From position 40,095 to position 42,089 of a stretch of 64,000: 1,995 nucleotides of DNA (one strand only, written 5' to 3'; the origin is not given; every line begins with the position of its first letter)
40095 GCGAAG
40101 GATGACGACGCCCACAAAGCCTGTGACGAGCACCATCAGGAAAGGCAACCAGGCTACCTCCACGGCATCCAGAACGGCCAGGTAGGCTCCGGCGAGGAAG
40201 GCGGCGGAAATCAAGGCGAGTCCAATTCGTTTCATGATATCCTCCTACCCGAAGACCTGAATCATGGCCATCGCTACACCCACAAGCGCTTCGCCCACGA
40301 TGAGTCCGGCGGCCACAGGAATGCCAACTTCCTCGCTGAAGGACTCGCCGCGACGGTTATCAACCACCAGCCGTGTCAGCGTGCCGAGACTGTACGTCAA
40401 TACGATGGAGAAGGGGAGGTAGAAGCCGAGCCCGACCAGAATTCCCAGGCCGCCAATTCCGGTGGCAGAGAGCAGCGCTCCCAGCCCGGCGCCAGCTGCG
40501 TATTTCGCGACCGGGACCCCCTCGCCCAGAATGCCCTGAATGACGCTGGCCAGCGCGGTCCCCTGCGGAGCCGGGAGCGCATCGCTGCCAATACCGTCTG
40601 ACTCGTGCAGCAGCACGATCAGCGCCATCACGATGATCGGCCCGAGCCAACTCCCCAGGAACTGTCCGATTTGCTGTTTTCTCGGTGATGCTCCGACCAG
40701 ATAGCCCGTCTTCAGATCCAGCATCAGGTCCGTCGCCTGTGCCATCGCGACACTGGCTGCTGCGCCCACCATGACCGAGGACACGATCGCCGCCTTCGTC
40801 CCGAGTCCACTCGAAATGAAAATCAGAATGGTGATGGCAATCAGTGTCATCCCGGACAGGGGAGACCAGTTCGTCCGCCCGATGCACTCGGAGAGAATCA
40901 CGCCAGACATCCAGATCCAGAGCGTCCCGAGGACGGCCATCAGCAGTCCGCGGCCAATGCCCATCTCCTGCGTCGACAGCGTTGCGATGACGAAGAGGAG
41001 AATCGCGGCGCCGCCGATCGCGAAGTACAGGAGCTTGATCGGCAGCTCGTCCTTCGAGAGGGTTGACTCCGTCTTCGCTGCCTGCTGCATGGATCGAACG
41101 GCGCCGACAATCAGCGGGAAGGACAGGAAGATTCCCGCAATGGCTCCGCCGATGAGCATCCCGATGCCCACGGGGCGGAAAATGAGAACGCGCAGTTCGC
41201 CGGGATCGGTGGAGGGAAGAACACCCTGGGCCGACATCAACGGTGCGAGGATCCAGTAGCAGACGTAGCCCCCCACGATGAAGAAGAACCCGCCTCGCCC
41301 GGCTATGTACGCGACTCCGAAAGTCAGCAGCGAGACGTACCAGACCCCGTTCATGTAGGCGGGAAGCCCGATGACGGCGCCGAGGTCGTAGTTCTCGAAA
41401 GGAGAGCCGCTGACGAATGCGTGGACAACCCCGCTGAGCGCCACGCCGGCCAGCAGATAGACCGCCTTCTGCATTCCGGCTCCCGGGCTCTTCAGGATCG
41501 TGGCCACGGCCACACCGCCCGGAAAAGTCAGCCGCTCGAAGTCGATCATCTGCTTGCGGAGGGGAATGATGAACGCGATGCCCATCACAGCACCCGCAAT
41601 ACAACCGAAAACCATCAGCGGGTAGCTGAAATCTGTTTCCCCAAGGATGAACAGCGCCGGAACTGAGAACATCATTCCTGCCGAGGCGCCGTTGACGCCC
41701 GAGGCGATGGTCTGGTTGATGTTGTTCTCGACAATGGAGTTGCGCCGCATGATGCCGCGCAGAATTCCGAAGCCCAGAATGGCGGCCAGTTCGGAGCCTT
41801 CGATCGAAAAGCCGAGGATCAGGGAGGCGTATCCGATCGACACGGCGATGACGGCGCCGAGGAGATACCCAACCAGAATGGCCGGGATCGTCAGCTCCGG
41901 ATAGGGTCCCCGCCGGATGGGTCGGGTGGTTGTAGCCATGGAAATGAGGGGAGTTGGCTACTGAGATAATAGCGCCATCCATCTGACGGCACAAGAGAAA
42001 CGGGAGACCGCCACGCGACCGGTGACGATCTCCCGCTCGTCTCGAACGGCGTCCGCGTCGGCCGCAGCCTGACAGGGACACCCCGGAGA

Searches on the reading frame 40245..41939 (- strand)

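Call 22: search_protein_families(library=pfam, proteins=[window:40245-41939:-], max_evalue=0.1)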
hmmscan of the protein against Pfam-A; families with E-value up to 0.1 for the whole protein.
window:40245-41939:- (564 aa): 1 family
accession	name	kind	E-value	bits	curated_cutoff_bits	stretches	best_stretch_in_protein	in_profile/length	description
PF03169.20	OPT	-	2.3e-53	182.2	25.8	1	15-560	1-622/623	OPT oligopeptide transporter protein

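Call 23: search_protein_families(library=ncbifam, proteins=[window:40245-41939:-], max_evalue=0.1)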
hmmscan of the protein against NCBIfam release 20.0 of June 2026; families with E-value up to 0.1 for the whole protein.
window:40245-41939:- (564 aa): 2 families
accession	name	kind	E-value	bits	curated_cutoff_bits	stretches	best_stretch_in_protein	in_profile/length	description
TIGR00733.1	TIGR00733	equivalog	5.1e-49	167.3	182.5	1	15-560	1-587/589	OPT family oligopeptide transporter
TIGR00728.1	OPT_sfam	superfamily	1.6e-33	116.2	128.35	2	313-558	395-654/659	OPT family oligopeptide transporter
